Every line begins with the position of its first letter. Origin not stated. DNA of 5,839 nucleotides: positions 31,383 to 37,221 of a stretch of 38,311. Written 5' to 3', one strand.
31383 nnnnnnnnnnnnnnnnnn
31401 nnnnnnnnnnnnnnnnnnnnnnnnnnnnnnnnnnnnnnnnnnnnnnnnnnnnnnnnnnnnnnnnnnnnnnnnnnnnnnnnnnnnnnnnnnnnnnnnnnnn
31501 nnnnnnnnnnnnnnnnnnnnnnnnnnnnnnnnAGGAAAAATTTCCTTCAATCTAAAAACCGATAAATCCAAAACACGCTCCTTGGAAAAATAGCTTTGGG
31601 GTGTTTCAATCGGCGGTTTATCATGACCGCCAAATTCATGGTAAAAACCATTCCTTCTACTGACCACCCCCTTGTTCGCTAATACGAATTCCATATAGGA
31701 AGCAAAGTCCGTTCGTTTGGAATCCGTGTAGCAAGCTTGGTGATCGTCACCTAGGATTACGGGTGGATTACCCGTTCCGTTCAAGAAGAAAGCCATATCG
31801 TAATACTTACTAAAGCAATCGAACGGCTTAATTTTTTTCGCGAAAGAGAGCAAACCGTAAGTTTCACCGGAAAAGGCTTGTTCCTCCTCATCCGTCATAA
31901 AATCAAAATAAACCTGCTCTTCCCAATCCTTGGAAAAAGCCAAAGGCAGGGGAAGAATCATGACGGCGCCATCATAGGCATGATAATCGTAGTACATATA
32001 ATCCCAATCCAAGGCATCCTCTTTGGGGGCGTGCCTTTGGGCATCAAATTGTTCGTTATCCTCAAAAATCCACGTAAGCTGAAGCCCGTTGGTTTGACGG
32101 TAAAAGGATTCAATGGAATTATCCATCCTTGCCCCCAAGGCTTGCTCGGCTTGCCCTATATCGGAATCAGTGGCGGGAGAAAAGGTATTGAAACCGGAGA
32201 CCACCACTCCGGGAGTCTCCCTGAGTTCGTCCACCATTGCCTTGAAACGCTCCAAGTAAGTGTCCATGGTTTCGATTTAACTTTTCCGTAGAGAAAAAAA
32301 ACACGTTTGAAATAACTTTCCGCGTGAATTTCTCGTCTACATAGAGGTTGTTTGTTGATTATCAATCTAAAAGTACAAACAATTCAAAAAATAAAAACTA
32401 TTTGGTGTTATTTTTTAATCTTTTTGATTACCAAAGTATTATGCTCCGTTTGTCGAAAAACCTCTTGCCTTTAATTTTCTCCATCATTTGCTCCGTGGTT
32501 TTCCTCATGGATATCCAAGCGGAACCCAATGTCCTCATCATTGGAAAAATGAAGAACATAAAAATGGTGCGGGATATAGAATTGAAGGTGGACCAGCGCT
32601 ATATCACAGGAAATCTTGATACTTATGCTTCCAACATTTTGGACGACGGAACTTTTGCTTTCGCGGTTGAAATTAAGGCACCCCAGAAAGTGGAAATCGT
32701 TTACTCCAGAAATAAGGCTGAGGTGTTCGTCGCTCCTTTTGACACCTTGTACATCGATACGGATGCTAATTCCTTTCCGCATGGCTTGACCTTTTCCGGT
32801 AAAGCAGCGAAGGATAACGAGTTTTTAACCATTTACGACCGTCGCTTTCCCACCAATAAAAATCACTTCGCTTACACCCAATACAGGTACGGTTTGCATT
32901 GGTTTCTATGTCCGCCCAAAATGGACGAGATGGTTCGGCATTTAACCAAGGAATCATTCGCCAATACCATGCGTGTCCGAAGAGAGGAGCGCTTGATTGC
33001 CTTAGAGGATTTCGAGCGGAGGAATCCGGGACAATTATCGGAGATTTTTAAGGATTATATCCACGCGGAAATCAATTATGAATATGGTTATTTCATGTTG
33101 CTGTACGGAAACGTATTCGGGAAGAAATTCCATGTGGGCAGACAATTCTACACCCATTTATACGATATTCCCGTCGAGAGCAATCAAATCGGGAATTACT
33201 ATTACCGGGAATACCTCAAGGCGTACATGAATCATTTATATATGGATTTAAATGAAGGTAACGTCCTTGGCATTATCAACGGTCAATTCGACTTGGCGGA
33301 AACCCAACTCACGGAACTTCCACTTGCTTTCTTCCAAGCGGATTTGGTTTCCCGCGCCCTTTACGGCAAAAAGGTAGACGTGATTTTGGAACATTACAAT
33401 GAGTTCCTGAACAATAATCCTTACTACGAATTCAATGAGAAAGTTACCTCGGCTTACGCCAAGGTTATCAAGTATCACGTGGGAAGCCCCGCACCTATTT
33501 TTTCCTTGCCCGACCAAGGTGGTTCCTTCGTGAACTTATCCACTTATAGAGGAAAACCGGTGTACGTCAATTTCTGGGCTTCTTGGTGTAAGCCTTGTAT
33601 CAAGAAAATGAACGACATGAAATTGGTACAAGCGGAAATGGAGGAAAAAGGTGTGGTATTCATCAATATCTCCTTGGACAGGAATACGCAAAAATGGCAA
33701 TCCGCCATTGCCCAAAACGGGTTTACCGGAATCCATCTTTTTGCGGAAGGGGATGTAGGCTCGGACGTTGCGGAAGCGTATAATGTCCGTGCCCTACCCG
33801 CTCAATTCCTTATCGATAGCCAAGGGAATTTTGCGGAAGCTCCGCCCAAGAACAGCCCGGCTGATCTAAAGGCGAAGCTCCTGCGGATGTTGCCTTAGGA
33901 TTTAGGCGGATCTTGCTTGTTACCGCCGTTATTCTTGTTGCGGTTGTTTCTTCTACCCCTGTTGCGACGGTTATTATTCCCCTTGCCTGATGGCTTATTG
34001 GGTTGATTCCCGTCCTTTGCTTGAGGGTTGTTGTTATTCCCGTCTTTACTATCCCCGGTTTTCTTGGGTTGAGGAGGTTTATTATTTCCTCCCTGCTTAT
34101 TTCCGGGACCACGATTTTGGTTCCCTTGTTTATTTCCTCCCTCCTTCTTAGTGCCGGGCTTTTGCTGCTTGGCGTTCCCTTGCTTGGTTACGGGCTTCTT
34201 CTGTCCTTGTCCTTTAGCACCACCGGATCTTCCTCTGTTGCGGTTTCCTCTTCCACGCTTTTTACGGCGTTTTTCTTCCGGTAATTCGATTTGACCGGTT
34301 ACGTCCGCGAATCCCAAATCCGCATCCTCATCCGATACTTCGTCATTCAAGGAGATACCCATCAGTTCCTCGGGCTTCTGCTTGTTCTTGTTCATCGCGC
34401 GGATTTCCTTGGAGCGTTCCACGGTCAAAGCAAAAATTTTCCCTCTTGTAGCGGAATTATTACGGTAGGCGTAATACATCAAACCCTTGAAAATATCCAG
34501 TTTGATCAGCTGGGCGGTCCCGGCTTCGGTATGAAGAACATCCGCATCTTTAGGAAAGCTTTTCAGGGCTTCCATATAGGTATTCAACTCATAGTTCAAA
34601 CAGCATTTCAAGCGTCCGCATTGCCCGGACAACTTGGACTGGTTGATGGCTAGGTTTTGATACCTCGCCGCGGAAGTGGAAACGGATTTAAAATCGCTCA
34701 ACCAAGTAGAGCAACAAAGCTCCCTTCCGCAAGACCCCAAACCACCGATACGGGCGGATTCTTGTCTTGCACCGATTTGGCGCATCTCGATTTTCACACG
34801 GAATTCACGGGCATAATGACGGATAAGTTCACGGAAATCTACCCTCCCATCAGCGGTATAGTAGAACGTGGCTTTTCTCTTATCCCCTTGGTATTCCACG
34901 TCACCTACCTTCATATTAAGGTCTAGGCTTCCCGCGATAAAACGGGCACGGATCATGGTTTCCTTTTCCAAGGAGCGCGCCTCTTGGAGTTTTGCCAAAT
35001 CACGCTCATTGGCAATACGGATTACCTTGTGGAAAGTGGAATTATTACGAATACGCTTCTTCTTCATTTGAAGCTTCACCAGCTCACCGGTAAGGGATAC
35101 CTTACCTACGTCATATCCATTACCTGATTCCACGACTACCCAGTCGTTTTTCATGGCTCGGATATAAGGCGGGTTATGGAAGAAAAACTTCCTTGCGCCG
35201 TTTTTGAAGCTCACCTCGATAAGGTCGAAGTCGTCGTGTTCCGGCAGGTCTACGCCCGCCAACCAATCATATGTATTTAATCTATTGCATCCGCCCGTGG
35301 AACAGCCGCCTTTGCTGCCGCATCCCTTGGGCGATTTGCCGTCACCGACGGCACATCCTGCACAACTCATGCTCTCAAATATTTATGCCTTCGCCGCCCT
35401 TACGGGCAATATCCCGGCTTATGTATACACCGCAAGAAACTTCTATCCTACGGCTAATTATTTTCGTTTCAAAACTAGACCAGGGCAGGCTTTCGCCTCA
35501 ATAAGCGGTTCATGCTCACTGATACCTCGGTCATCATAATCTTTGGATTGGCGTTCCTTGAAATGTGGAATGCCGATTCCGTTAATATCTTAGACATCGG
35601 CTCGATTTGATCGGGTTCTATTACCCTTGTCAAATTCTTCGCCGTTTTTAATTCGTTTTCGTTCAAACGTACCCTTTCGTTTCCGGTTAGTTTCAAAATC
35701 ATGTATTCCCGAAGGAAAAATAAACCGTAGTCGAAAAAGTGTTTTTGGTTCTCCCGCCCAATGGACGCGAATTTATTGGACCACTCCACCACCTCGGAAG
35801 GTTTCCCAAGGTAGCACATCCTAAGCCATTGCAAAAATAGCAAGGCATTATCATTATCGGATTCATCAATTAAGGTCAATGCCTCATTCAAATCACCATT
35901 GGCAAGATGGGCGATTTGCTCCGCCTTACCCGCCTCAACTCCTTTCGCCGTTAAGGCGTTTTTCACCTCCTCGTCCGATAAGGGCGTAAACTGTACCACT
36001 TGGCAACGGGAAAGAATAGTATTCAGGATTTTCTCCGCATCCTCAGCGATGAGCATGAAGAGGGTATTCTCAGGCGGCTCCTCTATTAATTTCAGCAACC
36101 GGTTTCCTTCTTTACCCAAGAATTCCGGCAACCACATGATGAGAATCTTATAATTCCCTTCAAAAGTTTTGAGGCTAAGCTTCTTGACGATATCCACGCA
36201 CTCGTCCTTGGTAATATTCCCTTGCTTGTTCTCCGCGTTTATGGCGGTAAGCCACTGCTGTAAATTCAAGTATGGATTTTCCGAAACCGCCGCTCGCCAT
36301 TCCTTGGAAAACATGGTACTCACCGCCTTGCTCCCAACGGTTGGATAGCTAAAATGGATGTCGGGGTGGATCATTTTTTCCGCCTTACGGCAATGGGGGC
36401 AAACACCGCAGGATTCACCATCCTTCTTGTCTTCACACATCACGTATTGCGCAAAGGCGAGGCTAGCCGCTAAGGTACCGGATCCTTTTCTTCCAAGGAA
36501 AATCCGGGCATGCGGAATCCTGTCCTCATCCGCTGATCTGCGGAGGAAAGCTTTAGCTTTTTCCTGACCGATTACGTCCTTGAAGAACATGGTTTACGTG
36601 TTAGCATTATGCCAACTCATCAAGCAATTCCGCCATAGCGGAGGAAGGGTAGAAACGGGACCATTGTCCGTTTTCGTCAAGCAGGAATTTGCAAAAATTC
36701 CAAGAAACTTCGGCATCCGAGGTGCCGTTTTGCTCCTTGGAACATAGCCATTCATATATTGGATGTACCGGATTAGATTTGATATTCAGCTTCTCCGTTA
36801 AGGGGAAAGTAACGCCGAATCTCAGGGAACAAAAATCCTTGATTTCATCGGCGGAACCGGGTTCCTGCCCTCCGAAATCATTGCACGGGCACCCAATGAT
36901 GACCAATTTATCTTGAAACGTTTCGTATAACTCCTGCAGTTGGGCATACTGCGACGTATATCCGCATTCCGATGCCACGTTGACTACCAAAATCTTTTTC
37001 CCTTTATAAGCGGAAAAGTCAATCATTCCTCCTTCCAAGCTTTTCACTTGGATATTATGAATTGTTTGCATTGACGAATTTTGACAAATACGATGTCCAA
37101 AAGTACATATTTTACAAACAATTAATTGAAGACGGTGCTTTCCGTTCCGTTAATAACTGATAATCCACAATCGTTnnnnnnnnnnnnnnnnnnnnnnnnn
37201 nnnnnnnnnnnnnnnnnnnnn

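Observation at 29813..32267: SUKH (SMI1/KNR4) - pentapeptide-repeat fusion co-oriented with an ATPase-less ABC-2 permease: possible toxin/antibiotic self-protection module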

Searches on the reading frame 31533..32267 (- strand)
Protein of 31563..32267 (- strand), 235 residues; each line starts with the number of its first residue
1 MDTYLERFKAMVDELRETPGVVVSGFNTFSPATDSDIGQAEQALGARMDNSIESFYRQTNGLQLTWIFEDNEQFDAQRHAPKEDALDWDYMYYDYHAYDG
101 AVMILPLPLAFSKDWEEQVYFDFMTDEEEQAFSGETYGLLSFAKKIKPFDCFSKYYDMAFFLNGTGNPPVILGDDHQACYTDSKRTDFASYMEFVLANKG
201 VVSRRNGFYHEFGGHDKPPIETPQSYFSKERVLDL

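Call 49: predict_structure(alignment_id=A2)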
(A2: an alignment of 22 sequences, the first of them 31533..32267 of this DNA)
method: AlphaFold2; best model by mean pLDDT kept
length: 245 residues; sequences in the alignment: 22
mean_pLDDT: 93.9   pTM: 0.91
mean pLDDT of the five models: 93.9, 93.8, 93.3, 93.1, 93.0
residues with pLDDT >= 90: 216; 70-90: 23; 50-70: 5; < 50: 1
segments of 3 or more residues with pLDDT < 50: none
pLDDT, mean of each block of 10 residues (from residue 1): 93 97 98 98 96 98 97 94 93 90 97 93 94 95 97 96 96 89 97 98 95 95 91 86 58
secondary structure, 60 per line:
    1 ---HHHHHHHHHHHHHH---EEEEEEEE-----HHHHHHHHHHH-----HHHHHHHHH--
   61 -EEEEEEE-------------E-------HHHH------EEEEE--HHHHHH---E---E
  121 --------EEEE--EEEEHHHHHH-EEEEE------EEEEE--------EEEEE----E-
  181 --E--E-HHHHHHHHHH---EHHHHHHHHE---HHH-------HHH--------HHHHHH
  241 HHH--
elements in order: H4-17 E21-28 H34-44 H50-58 E62-68 H90-93 E100-104 H107-112 E129-132 E135-138 H139-144 E146-150 E157-161 E170-174 H188-197 H202-209 H235-243

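Call 54: fold_search(model_id=the predicted structure, library=pdb)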
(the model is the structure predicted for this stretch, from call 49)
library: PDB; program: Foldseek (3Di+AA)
matches with E <= 10: 84; with E <= 0.001: 0
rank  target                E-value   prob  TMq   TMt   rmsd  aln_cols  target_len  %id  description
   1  6qbr_B                2.1e-03  0.99  0.33  0.35   7.9       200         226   14  structure of the core domaine of Knr4, an intrinsically disordered protein from Saccharomyces cerevisiae - mutant S200 (released 2020-01-29)
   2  6qbn_A                5.4e-03  0.99  0.36  0.39   6.8       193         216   14  structure of the core domaine of Knr4, an intrinsically disordered protein from Saccharomyces cerevisiae - mutant S200 (released 2020-01-29)
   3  8aj2_A                6.1e-03  0.97  0.31  0.35   7.8       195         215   12  structure of the ordered core of Knr4 (loop 189-217 deleted) (released 2023-04-26)
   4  6qbr_A                6.1e-03  0.89  0.35  0.38  11.7       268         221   12  structure of the core domaine of Knr4, an intrinsically disordered protein from Saccharomyces cerevisiae - mutant S200 (released 2020-01-29)
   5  6qbo_A                7.4e-03  0.97  0.36  0.39   6.4       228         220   12  structure of the core domaine of Knr4, an intrinsically disordered protein from Saccharomyces cerevisiae - mutant S203 (released 2020-01-29)
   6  9kbd_C                7.8e-03  0.92  0.27  0.18   9.5       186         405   11  Cryo-EM structure of the CUL1-RBX1-SKP1-FBXO3 SCF ubiquition ligase complex (released 2025-02-19)
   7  8aj2_B                9.4e-03  0.96  0.32  0.35   7.3       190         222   12  structure of the ordered core of Knr4 (loop 189-217 deleted) (released 2023-04-26)
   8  6qbp_A                9.4e-03  0.95  0.32  0.35   7.9       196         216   12  structure of the core domaine of Knr4, an intrinsically disordered protein from Saccharomyces cerevisiae - mutant S203 (released 2020-01-29)
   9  6qbq_B                9.4e-03  0.95  0.33  0.36   7.7       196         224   14  structure of the core domaine of Knr4, an intrinsically disordered protein from Saccharomyces cerevisiae - mutant S200 (released 2020-01-29)
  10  5j1b_A                1.0e-02  0.94  0.29  0.32   8.6       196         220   11  structure of the core domaine of Knr4, an intrinsically disordered protein from Saccharomyces cerevisiae - WT. (released 2017-04-05)
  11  3d5p_A                1.1e-02  1.00  0.32  0.54   4.6       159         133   11  CRYSTAL STRUCTURE OF A PUTATIVE GLUCAN SYNTHESIS REGULATOR OF SMI1/KNR4 FAMILY (BF1740) FROM BACTEROIDES FRAGILIS NCTC (released 2008-07-15)
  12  6qbm_A                1.1e-02  0.92  0.31  0.35   7.6       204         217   11  structure of the core domaine of Knr4, an intrinsically disordered protein from Saccharomyces cerevisiae - mutant S200 (released 2020-01-29)
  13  5j1b_B                1.2e-02  0.92  0.32  0.35   8.1       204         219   13  structure of the core domaine of Knr4, an intrinsically disordered protein from Saccharomyces cerevisiae - WT. (released 2017-04-05)
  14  6qbp_B                1.5e-02  0.94  0.30  0.34   7.7       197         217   10  structure of the core domaine of Knr4, an intrinsically disordered protein from Saccharomyces cerevisiae - mutant S203 (released 2020-01-29)
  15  6qbn_B                2.1e-02  0.94  0.32  0.36   6.3       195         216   12  structure of the core domaine of Knr4, an intrinsically disordered protein from Saccharomyces cerevisiae - mutant S200 (released 2020-01-29)
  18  2prv_B                3.1e-02  0.92  0.36  0.53   7.6       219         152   12  Crystal structure of an uncharacterized protein (yobk, bsu18990) from bacillus subtilis at 1.30 A resolution (released 2007-05-22)
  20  2prv_A                7.4e-02  0.63  0.29  0.43  11.6       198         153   13  Crystal structure of an uncharacterized protein (yobk, bsu18990) from bacillus subtilis at 1.30 A resolution (released 2007-05-22)
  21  2icg                  3.5e-01  0.25  0.26  0.37  10.6       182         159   12  Crystal structure of a protein of unknown function (NP_472245.1) from Listeria innocua at 1.65 A resolution (released 2006-09-26)
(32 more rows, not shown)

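Call 77: find_homologous_proteins(query=window:31563-32267:-, max_evalue=0.00001)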
Query window:31563-32267:- (235 aa): 4 proteins with E <= 0.00001 among 306 candidates.
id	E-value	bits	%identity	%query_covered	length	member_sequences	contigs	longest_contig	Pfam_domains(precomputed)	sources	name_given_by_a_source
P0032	1.2e-65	239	49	96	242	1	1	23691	PF09346.16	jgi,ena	-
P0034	5.5e-65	237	49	95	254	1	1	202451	PF09346.16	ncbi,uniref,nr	ncbi:SMI1/KNR4 family protein [Hymenobacter sp. BT664]|uniref:SMI1/KNR4 family protein n=1 Tax=Hymen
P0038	1.0e-47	181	38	94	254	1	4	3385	-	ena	-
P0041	6.3e-42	162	39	99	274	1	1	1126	-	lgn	-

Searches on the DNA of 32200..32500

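Call 70: search_rna_families(source=window, start=32200, end=32500, threshold=evalue, max_evalue=1)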
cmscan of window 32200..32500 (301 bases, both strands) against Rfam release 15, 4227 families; matches with E-value up to 1: 0.
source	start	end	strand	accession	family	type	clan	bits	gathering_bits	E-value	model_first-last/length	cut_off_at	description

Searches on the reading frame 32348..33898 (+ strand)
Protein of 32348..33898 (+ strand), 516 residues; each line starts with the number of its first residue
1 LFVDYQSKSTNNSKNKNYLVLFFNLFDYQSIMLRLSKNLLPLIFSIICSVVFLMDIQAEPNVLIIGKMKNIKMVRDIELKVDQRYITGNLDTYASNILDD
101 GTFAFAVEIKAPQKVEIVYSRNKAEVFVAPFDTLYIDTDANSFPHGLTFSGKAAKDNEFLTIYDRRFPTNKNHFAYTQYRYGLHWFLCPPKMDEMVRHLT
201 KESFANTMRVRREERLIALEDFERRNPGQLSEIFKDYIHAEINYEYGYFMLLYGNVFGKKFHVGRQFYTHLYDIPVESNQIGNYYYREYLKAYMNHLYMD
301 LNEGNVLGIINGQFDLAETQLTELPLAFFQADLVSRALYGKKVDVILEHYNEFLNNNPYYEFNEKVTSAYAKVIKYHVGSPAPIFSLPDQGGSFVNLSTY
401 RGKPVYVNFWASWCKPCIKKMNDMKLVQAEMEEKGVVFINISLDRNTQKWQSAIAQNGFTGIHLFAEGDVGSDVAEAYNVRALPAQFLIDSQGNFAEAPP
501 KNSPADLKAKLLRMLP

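Call 3: search_protein_families(library=pfam, proteins=[window:32348-33898:+], max_evalue=0.1)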
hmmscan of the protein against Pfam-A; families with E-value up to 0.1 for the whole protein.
window:32348-33898:+ (516 aa): 7 families
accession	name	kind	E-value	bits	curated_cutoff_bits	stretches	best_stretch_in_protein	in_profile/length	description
PF00578.27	AhpC-TSA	-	1.5e-20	73.8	26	1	378-494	1-120/124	AhpC/TSA family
PF08534.16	Redoxin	-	3.1e-19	69.7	26.6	1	378-495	2-128/148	Redoxin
PF13905.12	Thioredoxin_8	-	3.4e-15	56.6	27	1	402-494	1-93/94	Thioredoxin-like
PF13098.12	Thioredoxin_2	-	3.5e-06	27.7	27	1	401-498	4-91/104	Thioredoxin-like domain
PF00085.26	Thioredoxin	-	9.9e-06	26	23.5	1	403-481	19-95/103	Thioredoxin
PF02630.20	SCO1-SenC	-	0.019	15.4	22.8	1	385-444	4-66/134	SCO1/SenC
PF14289.11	DUF4369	-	0.034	15.1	25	0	88-156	23-89/91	Domain of unknown function (DUF4369)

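Call 4: search_protein_families(library=ncbifam, proteins=[window:32348-33898:+], max_evalue=0.1)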
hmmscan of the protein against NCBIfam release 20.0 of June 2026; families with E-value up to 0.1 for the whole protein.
window:32348-33898:+ (516 aa): 15 families
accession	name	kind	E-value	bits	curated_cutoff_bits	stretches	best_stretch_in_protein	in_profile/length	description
NF002854.0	PRK03147.1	subfamily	5.7e-23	81.7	170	1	370-497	30-154/176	thiol-disulfide oxidoreductase ResA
NF047696.1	ThlDiSintTplARhiz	equivalog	1.8e-13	50.8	230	1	385-493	80-191/219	thiol:disulfide interchange protein TlpA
NF006960.0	PRK09437.1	equivalog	1.6e-07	31.3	140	1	377-448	5-77/156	thioredoxin-dependent thiol peroxidase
NF041202.1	StoA_CxxC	exception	2.5e-07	30.7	210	1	401-495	51-144/163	endospore biogenesis thiol-disulfide oxidoreductase StoA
NF041054.1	WAxxUGC_long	equivalog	4.1e-07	29.6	300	1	381-449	83-150/354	ResA-like WAxxUGC motif-containing protein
TIGR00385.1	dsbE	subfamily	8.1e-07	28.8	123.15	1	399-494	60-149/173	DsbE family thiol:disulfide interchange protein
TIGR01068.1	thioredoxin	equivalog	1.5e-06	28.3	96.8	1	401-449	13-60/101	thioredoxin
NF010625.0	PRK14018.1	equivalog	1.7e-06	26.8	522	1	401-495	55-152/521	bifunctional peptide-methionine (S)-S-oxide reductase MsrA/peptide-methionine (R)-S-oxide reductase MsrB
NF011941.0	PRK15412.1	equivalog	2e-05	24.2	359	1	378-493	41-153/185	thiol:disulfide interchange protein DsbE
NF008229.0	PRK10996.1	equivalog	0.00023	20.9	125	1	402-468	52-116/141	thioredoxin TrxC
NF045694.1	seleno_TsoB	exception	0.00046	18.4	805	1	399-453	471-527/572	rhodanese/DsbD fusion-like selenoprotein TsoB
TIGR02661.1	MauD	equivalog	0.00057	19.4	188.6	1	377-495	47-159/189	methylamine dehydrogenase accessory protein MauD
NF047697.1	ThioredTrxAClost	equivalog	0.0023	18.1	140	1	403-469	18-82/105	thioredoxin TrxA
NF006898.0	PRK09381.1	equivalog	0.0038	17.6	138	1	405-473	24-90/109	thioredoxin TrxA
TIGR01126.1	pdi_dom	equivalog_domain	0.01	16.1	107.2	1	401-469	13-82/105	protein disulfide-isomerase domain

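Call 78: search_protein_families(library=padloc, proteins=[window:32441-33898:+], max_evalue=0.01)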
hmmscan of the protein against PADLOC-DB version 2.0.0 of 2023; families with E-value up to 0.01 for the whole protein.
window:32441-33898:+ (485 aa): 0 families

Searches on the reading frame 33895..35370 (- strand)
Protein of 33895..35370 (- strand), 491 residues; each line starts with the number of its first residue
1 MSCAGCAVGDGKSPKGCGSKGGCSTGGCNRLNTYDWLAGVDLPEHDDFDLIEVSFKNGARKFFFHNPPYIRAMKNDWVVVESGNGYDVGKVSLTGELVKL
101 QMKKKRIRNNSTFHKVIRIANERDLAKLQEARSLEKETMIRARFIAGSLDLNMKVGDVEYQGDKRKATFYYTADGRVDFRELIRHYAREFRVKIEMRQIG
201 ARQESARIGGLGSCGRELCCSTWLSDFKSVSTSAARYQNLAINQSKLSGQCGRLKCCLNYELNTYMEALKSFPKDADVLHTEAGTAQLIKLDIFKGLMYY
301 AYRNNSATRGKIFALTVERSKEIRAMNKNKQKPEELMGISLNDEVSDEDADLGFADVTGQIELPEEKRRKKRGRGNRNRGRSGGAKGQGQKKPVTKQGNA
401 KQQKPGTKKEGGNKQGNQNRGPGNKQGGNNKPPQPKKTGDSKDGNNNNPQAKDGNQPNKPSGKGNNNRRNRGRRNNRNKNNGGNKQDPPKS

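Call 3: search_protein_families(library=pfam, proteins=[window:33895-35370:-], max_evalue=0.1)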
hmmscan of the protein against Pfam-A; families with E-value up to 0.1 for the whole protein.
window:33895-35370:- (491 aa): 1 family
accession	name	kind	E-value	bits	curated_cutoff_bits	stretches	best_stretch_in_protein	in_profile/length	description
PF04468.17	PSP1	-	1.9e-28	99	27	1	115-199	2-86/86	PSP1 C-terminal conserved region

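Call 4: search_protein_families(library=ncbifam, proteins=[window:33895-35370:-], max_evalue=0.1)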
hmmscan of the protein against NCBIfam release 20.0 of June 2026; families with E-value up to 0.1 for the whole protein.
window:33895-35370:- (491 aa): 1 family
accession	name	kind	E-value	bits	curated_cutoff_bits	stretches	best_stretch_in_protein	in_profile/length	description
NF041131.1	RicT_YaaT_fam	subfamily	9.2e-79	263.9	70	1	76-294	1-213/213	regulatory iron-sulfur-containing complex subunit RicT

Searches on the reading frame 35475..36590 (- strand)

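Call 8: search_protein_families(library=pfam, proteins=[window:35475-36590:-], max_evalue=0.001)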
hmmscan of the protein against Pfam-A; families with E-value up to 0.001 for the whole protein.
window:35475-36590:- (371 aa): 1 family
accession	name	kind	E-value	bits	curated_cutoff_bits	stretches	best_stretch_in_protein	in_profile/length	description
PF13177.12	DNA_pol3_delta2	-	4.6e-40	137.7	27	1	8-204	1-160/161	DNA polymerase III, delta subunit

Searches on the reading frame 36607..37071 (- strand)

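Call 8: search_protein_families(library=pfam, proteins=[window:36607-37071:-], max_evalue=0.001)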
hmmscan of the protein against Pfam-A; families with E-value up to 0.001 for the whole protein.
window:36607-37071:- (154 aa): 2 families
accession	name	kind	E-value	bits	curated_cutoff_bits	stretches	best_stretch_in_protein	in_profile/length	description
PF00255.25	GSHPx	-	3.4e-34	117.1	27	1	4-109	1-107/108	Glutathione peroxidase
PF00578.27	AhpC-TSA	-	0.00033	21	26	1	4-64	5-68/124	AhpC/TSA family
